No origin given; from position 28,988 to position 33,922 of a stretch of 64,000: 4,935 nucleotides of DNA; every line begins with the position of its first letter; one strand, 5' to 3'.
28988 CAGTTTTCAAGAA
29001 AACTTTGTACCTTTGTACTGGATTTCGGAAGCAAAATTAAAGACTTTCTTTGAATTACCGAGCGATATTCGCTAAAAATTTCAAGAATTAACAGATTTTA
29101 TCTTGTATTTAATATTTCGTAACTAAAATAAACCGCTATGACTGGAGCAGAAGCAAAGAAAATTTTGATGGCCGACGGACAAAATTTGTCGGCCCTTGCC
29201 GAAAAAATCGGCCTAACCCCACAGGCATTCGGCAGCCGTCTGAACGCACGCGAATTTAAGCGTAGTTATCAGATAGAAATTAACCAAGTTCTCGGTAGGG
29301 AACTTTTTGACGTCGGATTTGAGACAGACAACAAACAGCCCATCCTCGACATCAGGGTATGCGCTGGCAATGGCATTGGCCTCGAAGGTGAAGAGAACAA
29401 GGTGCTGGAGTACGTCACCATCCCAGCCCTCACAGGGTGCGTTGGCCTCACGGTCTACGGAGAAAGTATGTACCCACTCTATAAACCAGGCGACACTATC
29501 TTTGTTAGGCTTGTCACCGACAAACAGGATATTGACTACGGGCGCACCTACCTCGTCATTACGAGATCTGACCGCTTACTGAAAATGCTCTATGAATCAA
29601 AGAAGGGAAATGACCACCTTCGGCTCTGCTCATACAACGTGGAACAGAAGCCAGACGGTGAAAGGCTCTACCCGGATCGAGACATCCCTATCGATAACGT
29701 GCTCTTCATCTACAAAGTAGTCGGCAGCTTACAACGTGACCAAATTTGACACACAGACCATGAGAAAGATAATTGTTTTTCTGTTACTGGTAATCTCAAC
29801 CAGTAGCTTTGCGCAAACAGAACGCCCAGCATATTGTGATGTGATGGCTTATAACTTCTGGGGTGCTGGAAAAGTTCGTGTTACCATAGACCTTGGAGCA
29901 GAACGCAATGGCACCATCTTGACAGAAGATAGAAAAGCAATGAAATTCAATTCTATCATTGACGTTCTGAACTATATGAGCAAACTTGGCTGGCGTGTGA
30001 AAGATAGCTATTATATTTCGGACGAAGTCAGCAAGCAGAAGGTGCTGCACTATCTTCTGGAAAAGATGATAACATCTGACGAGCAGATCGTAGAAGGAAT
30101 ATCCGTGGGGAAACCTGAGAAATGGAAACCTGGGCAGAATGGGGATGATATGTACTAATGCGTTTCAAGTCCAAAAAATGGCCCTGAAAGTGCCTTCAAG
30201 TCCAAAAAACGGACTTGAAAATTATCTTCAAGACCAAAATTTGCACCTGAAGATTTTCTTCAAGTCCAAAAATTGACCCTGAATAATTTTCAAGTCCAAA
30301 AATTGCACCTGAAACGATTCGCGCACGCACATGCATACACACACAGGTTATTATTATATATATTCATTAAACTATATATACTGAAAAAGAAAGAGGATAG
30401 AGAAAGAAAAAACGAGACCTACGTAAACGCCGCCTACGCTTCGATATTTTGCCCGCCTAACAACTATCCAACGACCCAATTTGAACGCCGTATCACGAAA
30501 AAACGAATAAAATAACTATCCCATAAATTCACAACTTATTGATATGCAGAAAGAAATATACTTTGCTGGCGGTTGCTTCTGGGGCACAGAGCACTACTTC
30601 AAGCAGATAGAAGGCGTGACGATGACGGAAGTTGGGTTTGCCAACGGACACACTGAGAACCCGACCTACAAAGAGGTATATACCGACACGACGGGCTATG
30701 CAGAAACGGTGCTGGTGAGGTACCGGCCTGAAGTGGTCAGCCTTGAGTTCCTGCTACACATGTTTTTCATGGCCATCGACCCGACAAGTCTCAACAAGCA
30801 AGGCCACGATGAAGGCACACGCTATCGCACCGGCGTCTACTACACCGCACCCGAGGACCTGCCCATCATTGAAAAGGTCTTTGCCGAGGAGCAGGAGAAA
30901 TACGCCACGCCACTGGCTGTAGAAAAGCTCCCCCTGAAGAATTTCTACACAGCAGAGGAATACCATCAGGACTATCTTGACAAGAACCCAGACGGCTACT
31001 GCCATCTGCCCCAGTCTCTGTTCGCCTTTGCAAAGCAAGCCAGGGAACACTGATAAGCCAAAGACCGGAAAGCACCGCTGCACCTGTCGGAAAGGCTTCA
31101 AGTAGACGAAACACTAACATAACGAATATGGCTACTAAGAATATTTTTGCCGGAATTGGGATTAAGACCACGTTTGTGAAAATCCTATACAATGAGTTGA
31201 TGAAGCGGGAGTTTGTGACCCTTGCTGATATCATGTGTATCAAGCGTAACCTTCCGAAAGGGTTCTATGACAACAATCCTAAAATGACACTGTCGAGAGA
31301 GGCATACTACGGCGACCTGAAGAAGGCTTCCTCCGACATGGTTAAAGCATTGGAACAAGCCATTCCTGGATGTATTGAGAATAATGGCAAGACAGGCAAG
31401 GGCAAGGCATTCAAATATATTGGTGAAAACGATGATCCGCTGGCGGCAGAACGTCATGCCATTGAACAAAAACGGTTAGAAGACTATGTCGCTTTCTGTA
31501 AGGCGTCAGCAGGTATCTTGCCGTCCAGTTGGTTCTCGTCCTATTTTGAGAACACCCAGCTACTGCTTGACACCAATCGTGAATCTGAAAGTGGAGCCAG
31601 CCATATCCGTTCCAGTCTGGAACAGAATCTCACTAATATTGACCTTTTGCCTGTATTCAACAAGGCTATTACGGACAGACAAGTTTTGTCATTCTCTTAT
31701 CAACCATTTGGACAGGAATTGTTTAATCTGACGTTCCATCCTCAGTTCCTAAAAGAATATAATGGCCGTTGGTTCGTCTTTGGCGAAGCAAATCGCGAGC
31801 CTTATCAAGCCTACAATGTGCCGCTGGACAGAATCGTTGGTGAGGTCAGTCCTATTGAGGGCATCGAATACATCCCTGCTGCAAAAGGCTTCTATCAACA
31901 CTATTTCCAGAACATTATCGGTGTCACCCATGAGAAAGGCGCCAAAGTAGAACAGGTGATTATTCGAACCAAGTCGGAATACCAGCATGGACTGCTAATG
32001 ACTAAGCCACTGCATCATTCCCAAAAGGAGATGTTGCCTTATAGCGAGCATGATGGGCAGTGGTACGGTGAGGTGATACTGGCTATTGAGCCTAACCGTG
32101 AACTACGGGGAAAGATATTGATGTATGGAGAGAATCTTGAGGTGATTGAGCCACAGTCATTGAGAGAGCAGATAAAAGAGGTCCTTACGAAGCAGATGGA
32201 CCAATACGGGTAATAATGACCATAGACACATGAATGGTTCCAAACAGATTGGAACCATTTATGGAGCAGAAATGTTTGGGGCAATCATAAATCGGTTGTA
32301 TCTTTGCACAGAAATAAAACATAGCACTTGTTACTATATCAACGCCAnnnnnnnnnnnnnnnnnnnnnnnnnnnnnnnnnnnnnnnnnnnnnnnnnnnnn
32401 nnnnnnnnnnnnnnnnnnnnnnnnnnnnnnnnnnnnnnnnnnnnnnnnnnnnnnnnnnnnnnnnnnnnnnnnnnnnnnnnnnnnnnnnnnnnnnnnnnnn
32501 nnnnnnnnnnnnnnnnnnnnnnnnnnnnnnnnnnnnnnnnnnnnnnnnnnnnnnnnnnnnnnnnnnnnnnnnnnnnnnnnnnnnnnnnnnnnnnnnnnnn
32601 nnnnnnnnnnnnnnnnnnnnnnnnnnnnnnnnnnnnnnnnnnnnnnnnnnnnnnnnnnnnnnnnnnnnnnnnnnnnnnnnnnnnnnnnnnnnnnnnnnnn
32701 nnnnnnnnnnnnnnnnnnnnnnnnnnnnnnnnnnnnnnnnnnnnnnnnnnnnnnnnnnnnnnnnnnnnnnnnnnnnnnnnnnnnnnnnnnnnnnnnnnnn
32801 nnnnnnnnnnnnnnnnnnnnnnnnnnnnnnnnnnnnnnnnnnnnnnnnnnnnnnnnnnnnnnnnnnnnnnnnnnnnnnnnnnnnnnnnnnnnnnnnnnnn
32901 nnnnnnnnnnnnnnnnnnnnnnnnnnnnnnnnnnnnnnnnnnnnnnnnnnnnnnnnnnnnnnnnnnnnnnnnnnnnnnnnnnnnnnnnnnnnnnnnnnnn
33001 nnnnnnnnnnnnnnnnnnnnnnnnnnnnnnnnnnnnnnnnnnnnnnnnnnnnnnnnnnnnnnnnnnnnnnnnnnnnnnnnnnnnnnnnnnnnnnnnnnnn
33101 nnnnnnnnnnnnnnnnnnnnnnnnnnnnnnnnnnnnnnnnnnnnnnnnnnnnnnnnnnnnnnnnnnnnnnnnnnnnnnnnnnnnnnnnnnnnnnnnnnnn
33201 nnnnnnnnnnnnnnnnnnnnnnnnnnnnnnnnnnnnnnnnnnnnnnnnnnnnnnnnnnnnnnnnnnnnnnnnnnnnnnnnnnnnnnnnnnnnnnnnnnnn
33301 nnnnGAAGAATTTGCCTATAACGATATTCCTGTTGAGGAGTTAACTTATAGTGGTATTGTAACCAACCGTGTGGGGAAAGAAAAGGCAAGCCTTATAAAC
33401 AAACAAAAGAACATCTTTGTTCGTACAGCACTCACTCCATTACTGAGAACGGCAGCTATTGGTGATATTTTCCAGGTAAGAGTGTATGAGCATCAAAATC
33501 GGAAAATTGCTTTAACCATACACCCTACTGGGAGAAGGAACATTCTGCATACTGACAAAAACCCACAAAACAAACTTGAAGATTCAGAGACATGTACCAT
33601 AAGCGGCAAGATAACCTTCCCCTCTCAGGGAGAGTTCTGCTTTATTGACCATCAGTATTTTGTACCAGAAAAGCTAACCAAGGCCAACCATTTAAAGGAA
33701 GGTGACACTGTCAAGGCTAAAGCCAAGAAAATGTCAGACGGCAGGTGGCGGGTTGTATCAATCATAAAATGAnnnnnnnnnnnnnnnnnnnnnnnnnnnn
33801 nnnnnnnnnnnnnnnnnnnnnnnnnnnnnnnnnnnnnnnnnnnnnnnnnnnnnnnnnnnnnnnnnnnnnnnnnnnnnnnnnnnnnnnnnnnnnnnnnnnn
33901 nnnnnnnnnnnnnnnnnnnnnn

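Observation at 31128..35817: WYL regulator + TPR/CSD-OB protein + SF1B helicase: an unclassified three-gene module directly upstream of the type III operon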

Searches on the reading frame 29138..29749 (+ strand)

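Call 26: search_protein_families(library=pfam, proteins=[window:29138-29749:+], max_evalue=0.01)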
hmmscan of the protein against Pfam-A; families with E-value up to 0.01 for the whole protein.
window:29138-29749:+ (203 aa): 1 family
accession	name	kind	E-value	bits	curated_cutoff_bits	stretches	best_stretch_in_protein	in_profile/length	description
PF00717.28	Peptidase_S24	-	2.2e-09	37.5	23.3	1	73-172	5-100/116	Peptidase S24-like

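Call 27: search_protein_families(library=padloc, proteins=[window:29138-29749:+], max_evalue=0.001)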
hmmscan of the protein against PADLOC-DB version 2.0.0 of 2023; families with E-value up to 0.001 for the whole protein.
window:29138-29749:+ (203 aa): 0 families

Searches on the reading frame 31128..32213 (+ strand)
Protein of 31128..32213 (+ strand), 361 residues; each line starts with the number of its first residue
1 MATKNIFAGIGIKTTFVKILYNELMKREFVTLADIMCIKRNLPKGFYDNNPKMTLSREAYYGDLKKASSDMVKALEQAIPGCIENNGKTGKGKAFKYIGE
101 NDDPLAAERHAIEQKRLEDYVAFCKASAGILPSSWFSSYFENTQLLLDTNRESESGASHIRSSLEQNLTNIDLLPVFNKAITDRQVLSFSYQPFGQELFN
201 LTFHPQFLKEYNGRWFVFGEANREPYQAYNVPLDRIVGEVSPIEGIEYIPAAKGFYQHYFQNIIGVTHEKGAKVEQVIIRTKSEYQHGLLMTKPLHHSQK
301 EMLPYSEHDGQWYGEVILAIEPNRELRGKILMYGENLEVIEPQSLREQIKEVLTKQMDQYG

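Call 3: search_protein_families(library=pfam, proteins=[window:31128-32213:+], max_evalue=0.1)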
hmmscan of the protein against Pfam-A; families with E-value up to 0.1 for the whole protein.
window:31128-32213:+ (361 aa): 2 families
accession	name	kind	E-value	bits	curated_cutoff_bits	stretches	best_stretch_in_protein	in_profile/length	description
PF25583.1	WCX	-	3.7e-06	27.6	23.9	1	317-354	36-73/76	WCX domain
PF13280.12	WYL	-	2.1e-05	24.9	21.8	1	174-230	3-61/70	WYL domain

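Call 4: search_protein_families(library=padloc, proteins=[window:31128-32213:+], max_evalue=0.1)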
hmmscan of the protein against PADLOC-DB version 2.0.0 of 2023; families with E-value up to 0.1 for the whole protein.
window:31128-32213:+ (361 aa): 3 families
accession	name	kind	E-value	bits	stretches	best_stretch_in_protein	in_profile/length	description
PDLC01652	WYL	-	1.1e-19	69.3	1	170-354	16-159/162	"CAS-I,CAS-II,CAS-III,CAS-IV,CAS-V,CAS-VI; associated_signaling"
PDLC01766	Cas3c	-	0.00092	15.5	1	319-361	275-317/1009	-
PDLC01457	WYL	-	0.0038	14.8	1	177-345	130-229/229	"CAS-I,CAS-II,CAS-III,CAS-IV,CAS-V,CAS-VI; associated_signaling"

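Call 5: search_protein_families(library=ncbifam, proteins=[window:31128-32213:+], max_evalue=0.1)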
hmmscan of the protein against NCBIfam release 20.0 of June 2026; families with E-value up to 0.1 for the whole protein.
window:31128-32213:+ (361 aa): 0 families

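Call 84: search_solved_structures(query=window:31128-32213:+, max_evalue=1)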
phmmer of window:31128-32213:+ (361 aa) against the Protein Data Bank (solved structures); distinct sequences matched with E-value up to 1: 0.

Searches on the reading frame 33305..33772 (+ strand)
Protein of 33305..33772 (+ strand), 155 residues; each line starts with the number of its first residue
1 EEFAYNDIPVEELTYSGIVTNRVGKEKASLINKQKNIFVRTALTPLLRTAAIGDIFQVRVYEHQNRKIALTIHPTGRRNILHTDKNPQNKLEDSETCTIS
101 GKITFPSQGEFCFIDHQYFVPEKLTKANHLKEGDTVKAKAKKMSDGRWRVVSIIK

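Call 85: search_solved_structures(query=window:33305-33772:+, max_evalue=10)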
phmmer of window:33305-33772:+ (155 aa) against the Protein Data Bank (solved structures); distinct sequences matched with E-value up to 10: 4.
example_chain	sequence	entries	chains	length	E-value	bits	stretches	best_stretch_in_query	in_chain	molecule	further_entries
5m3l_O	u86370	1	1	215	1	12.2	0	93-120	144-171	Extracellular hemoglobin linker L3 subunit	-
2gtl_O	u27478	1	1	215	1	12.2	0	93-120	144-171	Extracellular hemoglobin linker L3 subunit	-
7agw_A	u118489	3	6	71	1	12.2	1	51-92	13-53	K(+)/H(+) antiporter subunit KhtT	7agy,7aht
4v93_C2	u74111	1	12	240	1.4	11.8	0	93-120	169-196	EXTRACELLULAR HEMOGLOBIN LINKER L3 SUBUNIT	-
